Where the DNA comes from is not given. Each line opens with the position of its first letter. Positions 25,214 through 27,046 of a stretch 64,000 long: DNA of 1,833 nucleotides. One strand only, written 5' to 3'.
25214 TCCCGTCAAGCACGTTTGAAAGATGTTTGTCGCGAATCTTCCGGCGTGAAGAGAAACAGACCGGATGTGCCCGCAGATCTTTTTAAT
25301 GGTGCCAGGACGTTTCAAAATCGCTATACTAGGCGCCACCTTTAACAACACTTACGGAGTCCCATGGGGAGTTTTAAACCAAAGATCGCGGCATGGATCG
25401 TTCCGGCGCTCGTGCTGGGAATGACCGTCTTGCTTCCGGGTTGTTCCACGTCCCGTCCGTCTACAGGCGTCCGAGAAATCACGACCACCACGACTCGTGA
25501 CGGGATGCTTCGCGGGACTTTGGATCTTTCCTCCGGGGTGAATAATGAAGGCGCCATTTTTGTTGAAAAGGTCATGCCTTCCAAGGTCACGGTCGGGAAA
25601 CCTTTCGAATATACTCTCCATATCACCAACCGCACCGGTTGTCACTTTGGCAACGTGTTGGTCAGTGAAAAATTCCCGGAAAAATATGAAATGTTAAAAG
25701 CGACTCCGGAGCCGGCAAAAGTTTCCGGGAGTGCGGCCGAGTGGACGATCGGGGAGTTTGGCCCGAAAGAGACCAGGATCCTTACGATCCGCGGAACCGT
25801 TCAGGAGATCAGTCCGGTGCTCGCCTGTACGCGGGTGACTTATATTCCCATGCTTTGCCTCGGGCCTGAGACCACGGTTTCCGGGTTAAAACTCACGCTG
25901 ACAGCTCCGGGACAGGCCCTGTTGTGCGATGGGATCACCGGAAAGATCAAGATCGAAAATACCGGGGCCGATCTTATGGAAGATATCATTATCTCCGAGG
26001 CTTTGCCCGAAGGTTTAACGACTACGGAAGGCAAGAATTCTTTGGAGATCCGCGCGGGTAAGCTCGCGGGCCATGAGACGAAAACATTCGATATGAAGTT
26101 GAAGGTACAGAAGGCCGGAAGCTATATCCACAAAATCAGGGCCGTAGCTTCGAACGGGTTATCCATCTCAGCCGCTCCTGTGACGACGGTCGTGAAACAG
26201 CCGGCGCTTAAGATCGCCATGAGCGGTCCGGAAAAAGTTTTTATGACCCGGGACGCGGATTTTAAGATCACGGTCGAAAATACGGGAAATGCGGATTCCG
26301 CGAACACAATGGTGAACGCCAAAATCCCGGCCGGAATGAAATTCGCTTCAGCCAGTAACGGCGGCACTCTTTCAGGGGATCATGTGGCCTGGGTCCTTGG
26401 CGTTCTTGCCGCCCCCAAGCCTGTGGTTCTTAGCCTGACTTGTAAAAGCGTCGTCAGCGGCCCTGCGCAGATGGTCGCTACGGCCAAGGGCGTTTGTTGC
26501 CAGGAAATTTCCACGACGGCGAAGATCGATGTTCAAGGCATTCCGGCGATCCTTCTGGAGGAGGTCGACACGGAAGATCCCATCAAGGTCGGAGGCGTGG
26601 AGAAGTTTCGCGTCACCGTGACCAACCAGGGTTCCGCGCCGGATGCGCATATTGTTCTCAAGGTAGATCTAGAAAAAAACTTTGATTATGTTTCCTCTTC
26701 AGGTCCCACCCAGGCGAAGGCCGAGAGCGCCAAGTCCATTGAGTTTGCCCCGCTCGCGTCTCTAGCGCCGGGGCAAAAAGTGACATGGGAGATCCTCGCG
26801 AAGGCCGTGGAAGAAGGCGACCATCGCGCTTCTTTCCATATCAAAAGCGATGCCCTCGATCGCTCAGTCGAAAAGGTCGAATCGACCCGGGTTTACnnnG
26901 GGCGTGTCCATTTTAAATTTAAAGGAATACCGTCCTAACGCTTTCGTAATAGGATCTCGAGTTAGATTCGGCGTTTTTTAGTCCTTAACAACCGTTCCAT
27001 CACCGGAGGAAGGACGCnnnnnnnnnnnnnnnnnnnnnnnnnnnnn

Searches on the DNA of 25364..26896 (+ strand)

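Call 58: build_rna_model(alignment_id=A4)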
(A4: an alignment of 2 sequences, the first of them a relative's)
Model R2 built from alignment A4 (2 sequences, 113 columns); structure: RNAalifold consensus.
model positions 113; base pairs 35; branch points 1; effective number of sequences 0.72; information 0.589 bits per position. Calibrated on 0.2 Mb of random sequence (short: E-values are rough).
structure used (alignment columns):
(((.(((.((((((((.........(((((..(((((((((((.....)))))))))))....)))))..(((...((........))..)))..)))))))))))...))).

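Call 60: search_with_rna_model(model_id=R2, sources=[window, L007, L008, L009, L010, L011, L012, L013, L014, L015, L016, L017, L018, L019, L041, L042, L043, L044, L045, L047, L051, L052, L053, L054, L055, L056, L057, L058, L059, L060, L061, L062, L063, L064, L065, L066, L067], max_evalue=10, show_alignments=0)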
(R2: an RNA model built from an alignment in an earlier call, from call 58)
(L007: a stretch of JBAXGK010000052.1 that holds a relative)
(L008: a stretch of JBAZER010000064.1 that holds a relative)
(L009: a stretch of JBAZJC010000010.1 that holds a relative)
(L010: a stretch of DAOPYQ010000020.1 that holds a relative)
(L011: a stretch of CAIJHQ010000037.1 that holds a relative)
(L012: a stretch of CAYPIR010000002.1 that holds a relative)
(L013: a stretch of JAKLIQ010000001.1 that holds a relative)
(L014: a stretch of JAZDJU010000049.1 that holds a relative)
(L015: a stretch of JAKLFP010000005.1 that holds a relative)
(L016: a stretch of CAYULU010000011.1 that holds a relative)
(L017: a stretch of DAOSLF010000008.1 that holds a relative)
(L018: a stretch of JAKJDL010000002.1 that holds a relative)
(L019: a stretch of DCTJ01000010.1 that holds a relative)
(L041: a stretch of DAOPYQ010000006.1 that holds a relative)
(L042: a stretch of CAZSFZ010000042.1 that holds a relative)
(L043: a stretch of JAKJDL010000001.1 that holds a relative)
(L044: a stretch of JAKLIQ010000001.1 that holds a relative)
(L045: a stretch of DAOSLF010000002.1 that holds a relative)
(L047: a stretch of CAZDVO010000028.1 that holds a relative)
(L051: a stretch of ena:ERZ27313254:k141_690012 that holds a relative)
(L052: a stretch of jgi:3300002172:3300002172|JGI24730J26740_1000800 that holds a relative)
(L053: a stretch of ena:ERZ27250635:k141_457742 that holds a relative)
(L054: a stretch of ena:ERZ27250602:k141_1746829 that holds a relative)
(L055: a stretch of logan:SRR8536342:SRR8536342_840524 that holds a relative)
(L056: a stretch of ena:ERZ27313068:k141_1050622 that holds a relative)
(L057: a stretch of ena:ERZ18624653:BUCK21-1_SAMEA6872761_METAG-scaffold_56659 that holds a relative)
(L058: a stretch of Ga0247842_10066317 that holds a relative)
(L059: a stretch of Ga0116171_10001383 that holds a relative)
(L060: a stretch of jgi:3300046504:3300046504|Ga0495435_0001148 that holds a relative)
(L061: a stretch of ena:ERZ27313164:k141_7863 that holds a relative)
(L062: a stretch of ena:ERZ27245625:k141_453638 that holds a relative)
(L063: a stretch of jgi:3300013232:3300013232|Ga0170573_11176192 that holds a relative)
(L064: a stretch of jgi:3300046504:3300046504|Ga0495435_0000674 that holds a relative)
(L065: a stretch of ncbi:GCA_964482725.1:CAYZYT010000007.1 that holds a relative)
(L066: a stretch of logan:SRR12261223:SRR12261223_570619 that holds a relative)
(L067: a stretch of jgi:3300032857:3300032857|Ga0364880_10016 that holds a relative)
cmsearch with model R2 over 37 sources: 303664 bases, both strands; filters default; matches with E-value up to 10: 8.
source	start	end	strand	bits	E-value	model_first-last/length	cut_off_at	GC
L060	5142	5252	+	129.8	2.7e-26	1-113/113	no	0.55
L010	5961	6072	+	129.3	3.4e-26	1-113/113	no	0.53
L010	6081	6192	+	129.3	3.4e-26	1-113/113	no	0.53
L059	1903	2014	-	129.3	3.4e-26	1-113/113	no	0.53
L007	5536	5659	-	69.6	8.5e-13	1-113/113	no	0.5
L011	5390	5470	+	13.4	3.6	1-113/113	no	0.6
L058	470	550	+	12.9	4.7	1-113/113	no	0.59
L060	5173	5199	-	12.8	5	33-59/113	no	0.33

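Call 70: search_rna_families(source=L060, start=4780, end=5520, threshold=evalue, max_evalue=10)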
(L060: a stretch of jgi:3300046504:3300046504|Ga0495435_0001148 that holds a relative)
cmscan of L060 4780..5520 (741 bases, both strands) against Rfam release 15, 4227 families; matches with E-value up to 10: 17.
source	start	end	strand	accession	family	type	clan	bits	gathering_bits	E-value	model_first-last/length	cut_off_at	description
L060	5060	5131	+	RF00005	tRNA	Gene; tRNA;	CL00001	70.6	29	2.4e-15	1-71/71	no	tRNA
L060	5340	5423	+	RF00005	tRNA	Gene; tRNA;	CL00001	56.7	29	1.7e-11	1-71/71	no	tRNA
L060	5375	5423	-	RF04351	Plastid-psbl-rps4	Cis-reg;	-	24.6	68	0.0099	1-53/53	no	Plastid-psbl-rps4 3UTR RNA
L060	4780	4836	+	RF02064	STnc370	Gene; sRNA;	-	22.5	54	2.4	16-71/71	5'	Enterobacterial sRNA STnc370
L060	5060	5130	+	RF01684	mascRNA-menRNA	Gene;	-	20.3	42.5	0.2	1-56/56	no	MALAT1-associated small cytoplasmic RNA/MEN beta RNA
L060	4801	4831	-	RF00506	Thr_leader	Cis-reg; leader;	-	18.9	55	0.64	82-114/118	no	Threonine operon leader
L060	5278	5365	+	RF02930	aspS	Cis-reg;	-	18.2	42.5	2.2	1-79/79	no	aspS RNA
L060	4780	4842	+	RF00121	MicC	Gene; sRNA;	-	17.6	90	7.6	20-123/123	5'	MicC RNA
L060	5111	5159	-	RF00995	mir-616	Gene; miRNA;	-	16.5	100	2.2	17-76/91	no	mir-616 microRNA precursor family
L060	5112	5192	+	RF01385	isrA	Gene; sRNA;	-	16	51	0.65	27-122/129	no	isrA Hfq binding RNA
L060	4780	4836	+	RF00506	Thr_leader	Cis-reg; leader;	-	15.9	55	3.2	61-118/118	5'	Threonine operon leader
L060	5118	5153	-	RF00409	SNORA7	Gene; snRNA; snoRNA; HACA-box;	CL00025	15.2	100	1.9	88-122/140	no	Small nucleolar RNA SNORA7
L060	5112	5159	-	RF00830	mir-74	Gene; miRNA;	CL00090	14.9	57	4.3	16-65/80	no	mir-74 microRNA precursor family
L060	4780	4835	+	RF02837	anti-hemB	Gene; sRNA;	-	14.4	49.5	1.5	29-81/81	5'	Burkholderia RNA 7 (anti-hemB)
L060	5071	5154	-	RF01761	wcaG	Cis-reg;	-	13.9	42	8.1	1-98/98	no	wcaG RNA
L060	5132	5202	+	RF02207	WT1-AS_5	Gene; lncRNA;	-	12.4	80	2.8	1-79/79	no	WT1 antisense RNA conserved region 5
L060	5277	5359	-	RF00128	GlmY_tke1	Gene; sRNA;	CL00011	12.2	33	5.2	1-163/163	no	Glm Y RNA activator of glmS mRNA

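Call 71: search_rna_families(source=L011, start=5050, end=5700, threshold=evalue, max_evalue=10)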
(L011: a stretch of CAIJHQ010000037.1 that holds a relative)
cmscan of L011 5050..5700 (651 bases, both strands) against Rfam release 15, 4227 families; matches with E-value up to 10: 9.
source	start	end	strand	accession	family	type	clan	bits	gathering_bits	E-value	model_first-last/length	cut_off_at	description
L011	5310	5381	+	RF00005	tRNA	Gene; tRNA;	CL00001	70.6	29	2.1e-15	1-71/71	no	tRNA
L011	5526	5609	+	RF00005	tRNA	Gene; tRNA;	CL00001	56.3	29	1.9e-11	1-71/71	no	tRNA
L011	5561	5609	-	RF04351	Plastid-psbl-rps4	Cis-reg;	-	23.2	68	0.021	1-53/53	no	Plastid-psbl-rps4 3UTR RNA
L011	5203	5297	+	RF03927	MIR538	Gene; miRNA;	-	21.6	100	0.072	1-160/160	no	MIR538 microRNA precursor family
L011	5310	5380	+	RF01684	mascRNA-menRNA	Gene;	-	20.3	42.5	0.18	1-56/56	no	MALAT1-associated small cytoplasmic RNA/MEN beta RNA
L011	5401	5459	+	RF01682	P8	Gene; sRNA;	-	19.9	60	0.51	1-78/78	no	Pseudomonas sRNA P8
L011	5177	5241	+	RF03501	mir-3140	Gene; miRNA;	-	17.5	93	2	1-90/90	no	mir-3140 microRNA precursor family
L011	5523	5637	+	RF02223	sX4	Gene; sRNA;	-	16.7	70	0.4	1-167/167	no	Proteobacterial sRNA sX4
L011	5310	5401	+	RF02223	sX4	Gene; sRNA;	-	14.2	70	1.7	1-167/167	no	Proteobacterial sRNA sX4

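Call 73: search_dna_similar(query=L060:5132-5260:+, collection=phages, mode=distant, max_evalue=0.01, max_rows=10)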
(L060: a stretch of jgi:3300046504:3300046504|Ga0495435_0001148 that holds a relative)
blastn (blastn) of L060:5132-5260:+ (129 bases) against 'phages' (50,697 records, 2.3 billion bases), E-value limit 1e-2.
No match.

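Call 78: search_with_rna_model(model_id=R2, sources=[L060, L010, L007, L059, L065], max_evalue=1, make_alignment=true, show_alignments=5)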
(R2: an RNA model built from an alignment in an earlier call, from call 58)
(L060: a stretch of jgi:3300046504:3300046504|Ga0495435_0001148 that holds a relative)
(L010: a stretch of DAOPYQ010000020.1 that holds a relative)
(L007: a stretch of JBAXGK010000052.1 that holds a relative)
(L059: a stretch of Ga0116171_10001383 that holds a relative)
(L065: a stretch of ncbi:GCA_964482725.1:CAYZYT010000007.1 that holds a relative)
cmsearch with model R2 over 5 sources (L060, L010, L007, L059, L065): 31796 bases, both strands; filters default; matches with E-value up to 1: 6.
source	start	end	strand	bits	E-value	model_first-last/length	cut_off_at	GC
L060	5142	5252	+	129.8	2.8e-27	1-113/113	no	0.55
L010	5961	6072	+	129.3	3.5e-27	1-113/113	no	0.53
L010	6081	6192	+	129.3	3.5e-27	1-113/113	no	0.53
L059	1903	2014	-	129.3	3.5e-27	1-113/113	no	0.53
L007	5536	5659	-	69.6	8.9e-14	1-113/113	no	0.5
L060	5173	5199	-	12.8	0.52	33-59/113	no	0.33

Alignment A5: 6 matches aligned to the model, 130 columns, each read 5' to 3' on its own strand. Consensus structure (alignment columns), stored with it:
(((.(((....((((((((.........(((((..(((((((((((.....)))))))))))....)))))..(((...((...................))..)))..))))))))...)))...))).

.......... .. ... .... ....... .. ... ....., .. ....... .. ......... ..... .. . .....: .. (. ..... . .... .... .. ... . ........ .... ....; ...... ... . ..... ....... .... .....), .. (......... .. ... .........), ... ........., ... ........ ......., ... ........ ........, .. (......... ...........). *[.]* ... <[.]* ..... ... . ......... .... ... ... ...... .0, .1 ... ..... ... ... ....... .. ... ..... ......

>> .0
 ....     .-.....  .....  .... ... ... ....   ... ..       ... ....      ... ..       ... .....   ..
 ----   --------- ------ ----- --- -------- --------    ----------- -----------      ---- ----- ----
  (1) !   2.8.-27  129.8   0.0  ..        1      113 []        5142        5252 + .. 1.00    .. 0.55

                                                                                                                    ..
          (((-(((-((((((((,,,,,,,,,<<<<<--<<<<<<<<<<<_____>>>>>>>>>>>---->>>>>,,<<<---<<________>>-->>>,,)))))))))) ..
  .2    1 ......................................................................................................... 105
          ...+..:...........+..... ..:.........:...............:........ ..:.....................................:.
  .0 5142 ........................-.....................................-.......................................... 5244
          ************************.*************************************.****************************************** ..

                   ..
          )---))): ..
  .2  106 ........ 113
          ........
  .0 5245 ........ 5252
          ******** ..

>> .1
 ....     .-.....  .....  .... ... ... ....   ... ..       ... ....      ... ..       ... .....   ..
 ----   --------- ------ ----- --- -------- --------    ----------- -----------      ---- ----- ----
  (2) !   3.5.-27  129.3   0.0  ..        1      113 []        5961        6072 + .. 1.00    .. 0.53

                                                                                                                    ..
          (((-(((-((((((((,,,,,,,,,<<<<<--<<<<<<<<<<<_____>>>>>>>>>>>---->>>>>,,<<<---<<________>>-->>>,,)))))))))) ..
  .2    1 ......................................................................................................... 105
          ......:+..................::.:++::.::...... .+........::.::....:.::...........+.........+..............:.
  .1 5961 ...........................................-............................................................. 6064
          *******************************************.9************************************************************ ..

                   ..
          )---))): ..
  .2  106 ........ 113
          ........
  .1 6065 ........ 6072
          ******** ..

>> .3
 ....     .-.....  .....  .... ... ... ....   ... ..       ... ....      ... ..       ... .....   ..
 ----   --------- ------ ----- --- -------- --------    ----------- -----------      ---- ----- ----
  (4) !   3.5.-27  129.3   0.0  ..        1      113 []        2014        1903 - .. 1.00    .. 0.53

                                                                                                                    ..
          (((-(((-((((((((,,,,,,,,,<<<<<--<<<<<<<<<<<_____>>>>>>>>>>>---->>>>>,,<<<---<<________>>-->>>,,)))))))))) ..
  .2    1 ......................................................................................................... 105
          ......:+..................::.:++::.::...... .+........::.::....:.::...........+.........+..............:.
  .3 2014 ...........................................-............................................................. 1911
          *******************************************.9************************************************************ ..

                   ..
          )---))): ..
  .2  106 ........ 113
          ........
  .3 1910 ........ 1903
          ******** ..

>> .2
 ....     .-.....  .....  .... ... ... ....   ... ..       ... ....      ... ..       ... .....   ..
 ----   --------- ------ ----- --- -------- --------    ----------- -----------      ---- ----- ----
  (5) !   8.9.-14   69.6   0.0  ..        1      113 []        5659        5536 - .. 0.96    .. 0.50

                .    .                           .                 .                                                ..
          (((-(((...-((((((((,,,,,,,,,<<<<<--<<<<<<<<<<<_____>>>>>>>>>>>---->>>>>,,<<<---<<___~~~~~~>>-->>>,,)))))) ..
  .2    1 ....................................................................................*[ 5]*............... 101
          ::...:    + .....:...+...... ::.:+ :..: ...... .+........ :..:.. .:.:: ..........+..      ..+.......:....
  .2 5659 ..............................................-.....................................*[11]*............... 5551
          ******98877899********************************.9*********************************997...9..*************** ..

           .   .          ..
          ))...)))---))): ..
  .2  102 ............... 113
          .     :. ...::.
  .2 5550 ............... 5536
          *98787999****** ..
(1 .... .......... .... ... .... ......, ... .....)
